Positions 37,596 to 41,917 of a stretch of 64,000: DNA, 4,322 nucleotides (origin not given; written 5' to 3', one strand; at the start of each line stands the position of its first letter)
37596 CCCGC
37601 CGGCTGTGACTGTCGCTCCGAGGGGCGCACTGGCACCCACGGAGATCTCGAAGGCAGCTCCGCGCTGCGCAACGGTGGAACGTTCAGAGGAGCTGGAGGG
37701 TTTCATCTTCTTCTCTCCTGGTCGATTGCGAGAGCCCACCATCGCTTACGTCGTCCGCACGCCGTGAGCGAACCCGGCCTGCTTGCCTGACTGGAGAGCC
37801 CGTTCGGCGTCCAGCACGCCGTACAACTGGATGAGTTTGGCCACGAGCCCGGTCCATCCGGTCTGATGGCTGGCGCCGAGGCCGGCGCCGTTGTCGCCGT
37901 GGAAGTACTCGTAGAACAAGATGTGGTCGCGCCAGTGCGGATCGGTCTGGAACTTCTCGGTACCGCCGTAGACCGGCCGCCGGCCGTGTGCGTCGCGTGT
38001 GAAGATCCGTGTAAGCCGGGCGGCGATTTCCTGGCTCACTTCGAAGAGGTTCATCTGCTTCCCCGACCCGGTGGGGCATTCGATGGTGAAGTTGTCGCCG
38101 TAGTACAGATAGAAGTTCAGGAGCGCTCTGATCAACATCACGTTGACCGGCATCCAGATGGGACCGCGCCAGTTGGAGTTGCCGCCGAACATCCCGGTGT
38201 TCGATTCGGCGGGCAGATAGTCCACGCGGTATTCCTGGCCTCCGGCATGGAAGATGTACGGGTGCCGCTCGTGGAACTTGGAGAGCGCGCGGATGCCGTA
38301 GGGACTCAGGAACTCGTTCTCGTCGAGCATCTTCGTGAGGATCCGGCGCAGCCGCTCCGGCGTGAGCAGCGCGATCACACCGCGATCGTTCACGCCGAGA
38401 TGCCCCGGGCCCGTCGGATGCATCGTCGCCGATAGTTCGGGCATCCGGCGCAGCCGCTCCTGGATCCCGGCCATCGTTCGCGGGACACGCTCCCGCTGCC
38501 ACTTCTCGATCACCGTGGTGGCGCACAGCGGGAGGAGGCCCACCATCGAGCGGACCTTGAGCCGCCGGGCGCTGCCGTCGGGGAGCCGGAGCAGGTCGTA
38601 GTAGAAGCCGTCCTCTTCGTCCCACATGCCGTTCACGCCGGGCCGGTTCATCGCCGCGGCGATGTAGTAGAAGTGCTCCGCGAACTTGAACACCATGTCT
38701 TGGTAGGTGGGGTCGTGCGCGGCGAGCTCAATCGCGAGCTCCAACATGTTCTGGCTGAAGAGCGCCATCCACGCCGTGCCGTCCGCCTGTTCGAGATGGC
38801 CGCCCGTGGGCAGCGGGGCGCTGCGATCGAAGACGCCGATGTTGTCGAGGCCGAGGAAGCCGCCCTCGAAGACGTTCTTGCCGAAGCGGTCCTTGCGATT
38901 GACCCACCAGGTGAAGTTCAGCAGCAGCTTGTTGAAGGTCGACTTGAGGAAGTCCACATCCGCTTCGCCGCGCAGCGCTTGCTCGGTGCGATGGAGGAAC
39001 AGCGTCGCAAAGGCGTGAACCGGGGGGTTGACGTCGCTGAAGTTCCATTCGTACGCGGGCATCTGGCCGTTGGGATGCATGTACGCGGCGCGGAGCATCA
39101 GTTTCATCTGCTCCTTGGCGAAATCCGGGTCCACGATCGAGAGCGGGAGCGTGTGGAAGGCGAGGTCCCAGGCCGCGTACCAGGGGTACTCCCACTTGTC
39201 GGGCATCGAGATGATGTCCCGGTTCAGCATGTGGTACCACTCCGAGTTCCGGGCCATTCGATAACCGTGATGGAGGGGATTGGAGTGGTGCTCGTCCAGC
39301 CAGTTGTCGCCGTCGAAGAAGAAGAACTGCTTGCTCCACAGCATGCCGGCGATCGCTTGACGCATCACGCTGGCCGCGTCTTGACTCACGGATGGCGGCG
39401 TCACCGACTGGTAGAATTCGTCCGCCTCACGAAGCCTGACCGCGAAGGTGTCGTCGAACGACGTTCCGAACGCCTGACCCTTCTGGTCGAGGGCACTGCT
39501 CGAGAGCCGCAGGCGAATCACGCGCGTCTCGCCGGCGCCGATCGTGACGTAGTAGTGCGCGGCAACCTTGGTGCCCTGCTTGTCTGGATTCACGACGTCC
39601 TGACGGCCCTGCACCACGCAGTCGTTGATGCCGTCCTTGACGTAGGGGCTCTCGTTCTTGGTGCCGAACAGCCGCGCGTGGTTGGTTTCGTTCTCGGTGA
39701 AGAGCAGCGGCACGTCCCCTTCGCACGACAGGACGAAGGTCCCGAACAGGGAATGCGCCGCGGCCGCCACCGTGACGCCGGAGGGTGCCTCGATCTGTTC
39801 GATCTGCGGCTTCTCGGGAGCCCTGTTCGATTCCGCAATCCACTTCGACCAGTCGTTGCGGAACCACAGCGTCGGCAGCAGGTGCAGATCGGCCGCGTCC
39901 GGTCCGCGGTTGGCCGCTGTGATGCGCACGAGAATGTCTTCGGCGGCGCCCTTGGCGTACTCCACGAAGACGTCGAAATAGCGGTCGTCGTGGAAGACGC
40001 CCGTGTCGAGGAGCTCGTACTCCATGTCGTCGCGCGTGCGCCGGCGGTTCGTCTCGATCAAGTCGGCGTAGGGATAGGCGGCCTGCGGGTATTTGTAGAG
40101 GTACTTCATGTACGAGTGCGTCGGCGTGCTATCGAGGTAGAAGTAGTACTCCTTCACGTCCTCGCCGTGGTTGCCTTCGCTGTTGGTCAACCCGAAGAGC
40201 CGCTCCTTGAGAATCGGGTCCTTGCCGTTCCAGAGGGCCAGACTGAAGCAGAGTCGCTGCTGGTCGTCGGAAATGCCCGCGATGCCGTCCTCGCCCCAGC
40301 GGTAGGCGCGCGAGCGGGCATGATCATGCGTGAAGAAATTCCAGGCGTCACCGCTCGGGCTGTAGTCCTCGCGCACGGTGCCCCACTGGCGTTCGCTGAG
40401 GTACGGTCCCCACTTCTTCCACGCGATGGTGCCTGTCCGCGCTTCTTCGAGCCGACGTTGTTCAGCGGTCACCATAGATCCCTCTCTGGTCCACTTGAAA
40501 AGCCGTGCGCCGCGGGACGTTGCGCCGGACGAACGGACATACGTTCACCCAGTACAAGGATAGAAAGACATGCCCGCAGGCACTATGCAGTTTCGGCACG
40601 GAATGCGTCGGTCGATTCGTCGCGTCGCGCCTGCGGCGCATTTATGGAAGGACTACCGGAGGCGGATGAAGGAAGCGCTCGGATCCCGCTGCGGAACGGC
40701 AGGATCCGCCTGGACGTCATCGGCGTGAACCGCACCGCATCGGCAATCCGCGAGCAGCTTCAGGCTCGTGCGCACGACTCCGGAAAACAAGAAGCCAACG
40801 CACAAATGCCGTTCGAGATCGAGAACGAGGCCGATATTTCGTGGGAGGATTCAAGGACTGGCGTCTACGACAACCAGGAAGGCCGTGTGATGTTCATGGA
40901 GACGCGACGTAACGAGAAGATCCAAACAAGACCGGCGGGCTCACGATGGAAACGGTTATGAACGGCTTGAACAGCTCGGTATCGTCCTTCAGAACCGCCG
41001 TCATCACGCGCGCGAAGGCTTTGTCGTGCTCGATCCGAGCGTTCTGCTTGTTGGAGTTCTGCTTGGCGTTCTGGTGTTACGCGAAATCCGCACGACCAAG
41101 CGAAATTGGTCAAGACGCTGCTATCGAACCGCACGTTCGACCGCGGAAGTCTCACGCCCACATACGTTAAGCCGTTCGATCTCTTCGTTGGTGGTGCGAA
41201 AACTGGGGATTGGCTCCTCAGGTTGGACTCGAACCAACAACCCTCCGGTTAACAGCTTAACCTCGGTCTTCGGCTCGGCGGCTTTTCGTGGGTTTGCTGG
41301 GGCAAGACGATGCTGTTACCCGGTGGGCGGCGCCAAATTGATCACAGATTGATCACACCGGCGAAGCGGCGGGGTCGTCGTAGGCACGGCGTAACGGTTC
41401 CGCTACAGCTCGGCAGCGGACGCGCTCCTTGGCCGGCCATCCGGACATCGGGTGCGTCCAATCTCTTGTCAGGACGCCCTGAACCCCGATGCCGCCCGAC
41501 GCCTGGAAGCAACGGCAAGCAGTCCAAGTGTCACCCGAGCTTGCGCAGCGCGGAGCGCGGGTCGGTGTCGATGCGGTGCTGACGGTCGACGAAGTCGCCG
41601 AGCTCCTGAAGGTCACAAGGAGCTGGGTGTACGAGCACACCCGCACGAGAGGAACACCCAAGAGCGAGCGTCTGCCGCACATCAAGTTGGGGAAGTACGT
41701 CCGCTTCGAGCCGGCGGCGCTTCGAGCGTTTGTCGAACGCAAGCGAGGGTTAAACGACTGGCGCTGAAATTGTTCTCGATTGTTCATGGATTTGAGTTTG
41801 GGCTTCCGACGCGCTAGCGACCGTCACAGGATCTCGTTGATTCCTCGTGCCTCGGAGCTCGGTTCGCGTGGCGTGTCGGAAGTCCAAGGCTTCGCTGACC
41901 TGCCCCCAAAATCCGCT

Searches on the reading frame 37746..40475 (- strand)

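Call 60: search_protein_families(library=pfam, proteins=[window:37746-40475:-], max_evalue=0.001)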
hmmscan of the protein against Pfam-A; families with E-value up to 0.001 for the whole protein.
window:37746-40475:- (909 aa): 2 families
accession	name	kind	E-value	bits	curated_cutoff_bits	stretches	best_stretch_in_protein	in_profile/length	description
PF22422.2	MGH1-like_GH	-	8.9e-22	78.6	27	2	703-872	251-354/356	Mannosylglycerate hydrolase MGH1-like glycoside hydrolase domain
PF03200.22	Glyco_hydro_63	-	1.6e-10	40.9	22.4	1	707-793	364-431/492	Glycosyl hydrolase family 63 C-terminal domain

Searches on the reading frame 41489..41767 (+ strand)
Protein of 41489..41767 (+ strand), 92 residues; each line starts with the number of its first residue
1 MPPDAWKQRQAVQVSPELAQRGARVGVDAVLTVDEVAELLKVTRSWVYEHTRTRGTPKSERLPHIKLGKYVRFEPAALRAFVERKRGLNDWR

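Call 60: search_protein_families(library=pfam, proteins=[window:41489-41767:+], max_evalue=0.001)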
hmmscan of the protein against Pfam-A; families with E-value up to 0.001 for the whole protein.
window:41489-41767:+ (92 aa): 1 family
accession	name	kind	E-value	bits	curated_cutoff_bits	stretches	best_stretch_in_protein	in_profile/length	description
PF12728.13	HTH_17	-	2.2e-11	44.3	27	1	30-86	1-51/51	Helix-turn-helix domain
